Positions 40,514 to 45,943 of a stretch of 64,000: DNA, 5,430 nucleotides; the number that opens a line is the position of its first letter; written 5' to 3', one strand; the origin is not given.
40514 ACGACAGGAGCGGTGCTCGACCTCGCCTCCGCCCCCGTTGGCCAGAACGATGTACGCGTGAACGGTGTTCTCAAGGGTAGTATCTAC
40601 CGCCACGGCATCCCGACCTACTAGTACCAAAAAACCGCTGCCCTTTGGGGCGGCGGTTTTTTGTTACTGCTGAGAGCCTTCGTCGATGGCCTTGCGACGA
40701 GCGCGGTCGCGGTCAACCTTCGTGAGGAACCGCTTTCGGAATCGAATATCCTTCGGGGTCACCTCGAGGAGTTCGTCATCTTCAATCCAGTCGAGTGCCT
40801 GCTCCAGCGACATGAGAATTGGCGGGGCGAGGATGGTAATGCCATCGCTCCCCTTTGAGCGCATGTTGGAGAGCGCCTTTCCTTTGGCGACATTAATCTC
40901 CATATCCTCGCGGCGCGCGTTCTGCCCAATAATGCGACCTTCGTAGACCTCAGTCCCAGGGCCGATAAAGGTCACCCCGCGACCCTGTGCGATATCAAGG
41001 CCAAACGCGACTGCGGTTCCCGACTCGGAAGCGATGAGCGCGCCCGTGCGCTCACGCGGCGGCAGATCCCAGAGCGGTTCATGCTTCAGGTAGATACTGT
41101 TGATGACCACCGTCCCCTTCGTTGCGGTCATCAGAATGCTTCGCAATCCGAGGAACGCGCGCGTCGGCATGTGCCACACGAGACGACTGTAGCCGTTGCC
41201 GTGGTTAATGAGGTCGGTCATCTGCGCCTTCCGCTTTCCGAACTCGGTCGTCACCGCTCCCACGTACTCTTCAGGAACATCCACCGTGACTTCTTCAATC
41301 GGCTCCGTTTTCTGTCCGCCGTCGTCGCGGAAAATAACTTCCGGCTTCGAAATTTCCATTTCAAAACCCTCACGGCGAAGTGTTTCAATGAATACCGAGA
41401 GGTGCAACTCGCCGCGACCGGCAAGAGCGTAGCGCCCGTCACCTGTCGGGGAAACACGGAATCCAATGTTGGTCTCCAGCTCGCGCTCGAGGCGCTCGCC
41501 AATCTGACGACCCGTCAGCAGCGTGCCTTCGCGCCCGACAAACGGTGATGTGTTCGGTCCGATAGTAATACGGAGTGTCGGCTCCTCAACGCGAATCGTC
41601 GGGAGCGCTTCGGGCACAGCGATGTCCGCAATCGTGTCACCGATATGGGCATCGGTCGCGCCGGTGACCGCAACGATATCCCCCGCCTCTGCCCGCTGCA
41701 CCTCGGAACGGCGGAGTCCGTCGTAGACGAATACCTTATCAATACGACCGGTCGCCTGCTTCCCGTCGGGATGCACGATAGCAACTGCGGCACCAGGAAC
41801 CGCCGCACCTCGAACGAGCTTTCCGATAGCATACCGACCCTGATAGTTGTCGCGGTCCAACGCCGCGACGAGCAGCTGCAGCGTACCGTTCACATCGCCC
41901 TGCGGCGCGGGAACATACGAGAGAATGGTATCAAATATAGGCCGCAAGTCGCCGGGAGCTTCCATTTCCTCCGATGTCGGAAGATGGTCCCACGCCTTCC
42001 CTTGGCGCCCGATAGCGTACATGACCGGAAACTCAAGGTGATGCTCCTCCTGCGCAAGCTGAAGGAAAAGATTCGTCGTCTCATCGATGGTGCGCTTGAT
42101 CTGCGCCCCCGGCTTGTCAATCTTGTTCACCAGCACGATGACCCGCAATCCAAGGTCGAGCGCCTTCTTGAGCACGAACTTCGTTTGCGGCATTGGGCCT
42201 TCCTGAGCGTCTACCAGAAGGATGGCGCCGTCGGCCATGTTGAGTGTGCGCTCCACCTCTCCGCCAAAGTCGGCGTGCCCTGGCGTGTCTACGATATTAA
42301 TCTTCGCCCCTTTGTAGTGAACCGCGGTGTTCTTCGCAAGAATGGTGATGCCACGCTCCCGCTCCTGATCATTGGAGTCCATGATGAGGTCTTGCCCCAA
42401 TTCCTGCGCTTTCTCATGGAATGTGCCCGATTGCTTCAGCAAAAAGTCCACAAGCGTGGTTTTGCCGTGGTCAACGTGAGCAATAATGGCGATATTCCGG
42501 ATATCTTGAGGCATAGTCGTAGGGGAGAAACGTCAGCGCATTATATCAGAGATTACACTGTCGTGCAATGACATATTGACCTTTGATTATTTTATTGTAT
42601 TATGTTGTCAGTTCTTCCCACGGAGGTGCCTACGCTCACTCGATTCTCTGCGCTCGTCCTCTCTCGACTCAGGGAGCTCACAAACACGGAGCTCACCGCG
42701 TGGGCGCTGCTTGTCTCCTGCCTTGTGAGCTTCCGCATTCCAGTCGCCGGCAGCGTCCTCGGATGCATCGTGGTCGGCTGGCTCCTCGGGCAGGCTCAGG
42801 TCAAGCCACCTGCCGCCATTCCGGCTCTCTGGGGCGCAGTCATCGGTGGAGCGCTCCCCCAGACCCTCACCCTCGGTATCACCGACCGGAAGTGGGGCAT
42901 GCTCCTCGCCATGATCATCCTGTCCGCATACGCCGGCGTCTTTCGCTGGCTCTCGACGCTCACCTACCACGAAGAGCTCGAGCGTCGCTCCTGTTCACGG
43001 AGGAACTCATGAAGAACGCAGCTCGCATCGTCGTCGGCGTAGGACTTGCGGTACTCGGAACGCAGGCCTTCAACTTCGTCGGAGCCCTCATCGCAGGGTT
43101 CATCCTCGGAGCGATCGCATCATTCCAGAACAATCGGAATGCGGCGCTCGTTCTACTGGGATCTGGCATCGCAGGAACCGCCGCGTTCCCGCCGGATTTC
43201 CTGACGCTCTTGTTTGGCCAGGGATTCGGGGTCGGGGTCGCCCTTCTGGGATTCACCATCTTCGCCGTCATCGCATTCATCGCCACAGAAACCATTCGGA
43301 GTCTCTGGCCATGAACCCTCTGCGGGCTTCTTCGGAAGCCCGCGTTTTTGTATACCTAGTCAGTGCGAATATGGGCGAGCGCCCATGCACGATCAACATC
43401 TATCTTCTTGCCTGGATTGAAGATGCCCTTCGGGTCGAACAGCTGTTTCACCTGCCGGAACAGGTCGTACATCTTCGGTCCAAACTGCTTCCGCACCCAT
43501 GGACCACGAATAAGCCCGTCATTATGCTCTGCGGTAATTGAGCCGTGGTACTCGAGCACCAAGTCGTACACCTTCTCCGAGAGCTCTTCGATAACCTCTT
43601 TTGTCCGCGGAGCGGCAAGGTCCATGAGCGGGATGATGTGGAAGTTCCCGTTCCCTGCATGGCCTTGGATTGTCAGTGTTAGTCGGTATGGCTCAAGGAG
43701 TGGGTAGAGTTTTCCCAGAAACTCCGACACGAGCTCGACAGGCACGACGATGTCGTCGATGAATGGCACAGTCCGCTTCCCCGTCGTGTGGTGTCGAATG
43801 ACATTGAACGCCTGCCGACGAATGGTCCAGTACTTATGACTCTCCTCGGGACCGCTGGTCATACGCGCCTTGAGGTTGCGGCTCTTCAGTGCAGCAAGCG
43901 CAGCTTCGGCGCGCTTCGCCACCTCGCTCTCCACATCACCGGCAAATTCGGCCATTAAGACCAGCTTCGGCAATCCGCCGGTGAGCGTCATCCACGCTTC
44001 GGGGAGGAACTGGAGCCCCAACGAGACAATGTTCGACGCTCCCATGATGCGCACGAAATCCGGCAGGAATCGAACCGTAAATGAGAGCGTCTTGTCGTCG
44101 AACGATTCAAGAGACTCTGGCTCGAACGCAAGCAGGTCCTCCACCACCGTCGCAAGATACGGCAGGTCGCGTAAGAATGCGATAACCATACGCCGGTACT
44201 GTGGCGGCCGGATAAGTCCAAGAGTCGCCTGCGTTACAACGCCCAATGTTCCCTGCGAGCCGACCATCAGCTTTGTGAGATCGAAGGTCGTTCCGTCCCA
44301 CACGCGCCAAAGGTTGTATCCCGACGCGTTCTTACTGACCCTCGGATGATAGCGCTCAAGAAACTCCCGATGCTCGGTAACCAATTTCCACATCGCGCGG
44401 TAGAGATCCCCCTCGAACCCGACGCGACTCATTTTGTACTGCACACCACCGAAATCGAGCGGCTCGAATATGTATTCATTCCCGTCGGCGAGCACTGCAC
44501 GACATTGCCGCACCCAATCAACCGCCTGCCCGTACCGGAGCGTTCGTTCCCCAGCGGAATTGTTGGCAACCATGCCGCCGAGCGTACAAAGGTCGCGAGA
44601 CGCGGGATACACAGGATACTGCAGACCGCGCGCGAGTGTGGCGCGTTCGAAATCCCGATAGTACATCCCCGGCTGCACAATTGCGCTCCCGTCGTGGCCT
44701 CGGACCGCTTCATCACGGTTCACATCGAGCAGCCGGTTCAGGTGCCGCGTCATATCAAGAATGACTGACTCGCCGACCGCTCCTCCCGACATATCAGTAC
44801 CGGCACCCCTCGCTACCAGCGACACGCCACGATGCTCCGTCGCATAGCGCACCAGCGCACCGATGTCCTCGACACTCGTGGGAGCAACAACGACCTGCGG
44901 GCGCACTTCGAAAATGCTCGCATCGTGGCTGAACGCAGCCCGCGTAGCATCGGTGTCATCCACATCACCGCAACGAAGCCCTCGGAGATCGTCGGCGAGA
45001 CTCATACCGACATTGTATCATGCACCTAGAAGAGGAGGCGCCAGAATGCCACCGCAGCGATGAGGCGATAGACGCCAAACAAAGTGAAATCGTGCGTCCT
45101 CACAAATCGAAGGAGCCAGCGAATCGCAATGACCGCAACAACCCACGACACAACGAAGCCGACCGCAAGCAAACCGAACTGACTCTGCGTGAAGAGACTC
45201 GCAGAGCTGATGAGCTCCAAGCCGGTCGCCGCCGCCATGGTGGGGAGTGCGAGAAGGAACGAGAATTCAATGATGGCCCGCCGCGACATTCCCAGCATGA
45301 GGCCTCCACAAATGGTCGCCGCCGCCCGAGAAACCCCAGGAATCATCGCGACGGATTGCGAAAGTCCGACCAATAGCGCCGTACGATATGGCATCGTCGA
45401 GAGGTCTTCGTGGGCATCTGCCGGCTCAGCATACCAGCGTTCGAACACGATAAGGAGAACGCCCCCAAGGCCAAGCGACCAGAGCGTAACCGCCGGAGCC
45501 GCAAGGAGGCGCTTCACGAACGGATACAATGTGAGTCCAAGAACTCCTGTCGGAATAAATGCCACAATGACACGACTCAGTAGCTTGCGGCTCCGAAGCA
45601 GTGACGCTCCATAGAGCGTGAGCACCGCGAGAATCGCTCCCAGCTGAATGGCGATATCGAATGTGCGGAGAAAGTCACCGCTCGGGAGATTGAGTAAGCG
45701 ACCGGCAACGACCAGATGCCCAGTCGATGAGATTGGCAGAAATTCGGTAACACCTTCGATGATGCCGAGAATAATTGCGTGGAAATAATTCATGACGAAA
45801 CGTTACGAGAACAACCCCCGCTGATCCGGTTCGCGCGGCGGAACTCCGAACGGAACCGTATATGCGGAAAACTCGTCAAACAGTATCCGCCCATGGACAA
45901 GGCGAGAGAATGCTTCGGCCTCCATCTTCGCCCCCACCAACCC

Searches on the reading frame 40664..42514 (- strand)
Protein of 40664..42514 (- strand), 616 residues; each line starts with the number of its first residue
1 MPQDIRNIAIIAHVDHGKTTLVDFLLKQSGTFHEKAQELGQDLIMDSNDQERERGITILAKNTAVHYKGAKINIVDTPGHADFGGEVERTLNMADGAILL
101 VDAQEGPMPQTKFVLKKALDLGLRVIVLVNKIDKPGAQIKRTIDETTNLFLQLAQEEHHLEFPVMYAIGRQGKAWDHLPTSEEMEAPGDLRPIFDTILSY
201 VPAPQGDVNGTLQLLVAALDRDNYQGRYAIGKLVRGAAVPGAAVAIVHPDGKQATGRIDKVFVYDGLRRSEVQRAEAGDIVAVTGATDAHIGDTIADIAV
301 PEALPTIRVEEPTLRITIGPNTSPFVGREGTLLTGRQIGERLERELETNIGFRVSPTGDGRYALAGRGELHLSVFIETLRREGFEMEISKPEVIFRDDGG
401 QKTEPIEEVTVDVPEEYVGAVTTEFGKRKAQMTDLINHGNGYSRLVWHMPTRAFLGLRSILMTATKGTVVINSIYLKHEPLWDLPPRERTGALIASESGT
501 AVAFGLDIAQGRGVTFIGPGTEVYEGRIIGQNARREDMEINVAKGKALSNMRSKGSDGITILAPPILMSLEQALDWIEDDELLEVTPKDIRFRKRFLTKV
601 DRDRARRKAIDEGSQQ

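Call 9: search_protein_families(library=pfam, proteins=[window:40664-42514:-], max_evalue=0.001)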
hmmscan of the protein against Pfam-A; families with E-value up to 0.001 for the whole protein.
window:40664-42514:- (616 aa): 6 families
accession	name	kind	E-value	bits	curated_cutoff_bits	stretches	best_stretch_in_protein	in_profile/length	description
PF00009.33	GTP_EFTU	-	7.3e-57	192.4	26.5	1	4-202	2-187/188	Elongation factor Tu GTP binding domain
PF21018.2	BipA_C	-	9.7e-40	135.2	23.8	1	490-598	1-109/110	TypA/BipA C-terminal domain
PF00679.30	EFG_C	-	1.5e-15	57.4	27.9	1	403-480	3-80/89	Elongation factor G C-terminus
PF03144.31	GTP_EFTU_D2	-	7.5e-09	36.3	30.3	1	226-296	1-73/73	Elongation factor Tu domain 2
PF22042.2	EF-G_D2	-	1.6e-06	28.6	27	1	219-296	9-82/84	Elongation factor G domain 2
PF01926.29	MMR_HSR1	-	2.3e-05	24.9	21.9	1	51-131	27-113/113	50S ribosome-binding GTPase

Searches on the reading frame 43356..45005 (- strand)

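Call 36: search_protein_families(library=pfam, proteins=[window:43356-45005:-], max_evalue=0.001)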
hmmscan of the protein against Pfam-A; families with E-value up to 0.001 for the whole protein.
window:43356-45005:- (549 aa): 2 families
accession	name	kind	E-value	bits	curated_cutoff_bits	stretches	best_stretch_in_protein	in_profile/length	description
PF02913.24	FAD-oxidase_C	-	2.7e-44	152.2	21.2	1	268-533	2-247/248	FAD linked oxidases, C-terminal domain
PF01565.28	FAD_binding_4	-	1.9e-31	109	26.4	1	36-176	1-134/139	FAD binding domain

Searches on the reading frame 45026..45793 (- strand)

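Call 36: search_protein_families(library=pfam, proteins=[window:45026-45793:-], max_evalue=0.001)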
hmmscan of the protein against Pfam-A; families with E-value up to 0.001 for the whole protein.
window:45026-45793:- (255 aa): 1 family
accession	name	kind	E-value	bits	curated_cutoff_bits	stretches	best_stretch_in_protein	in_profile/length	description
PF02673.24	BacA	-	2.6e-70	237.5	33.4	1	6-248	1-256/257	Bacitracin resistance protein BacA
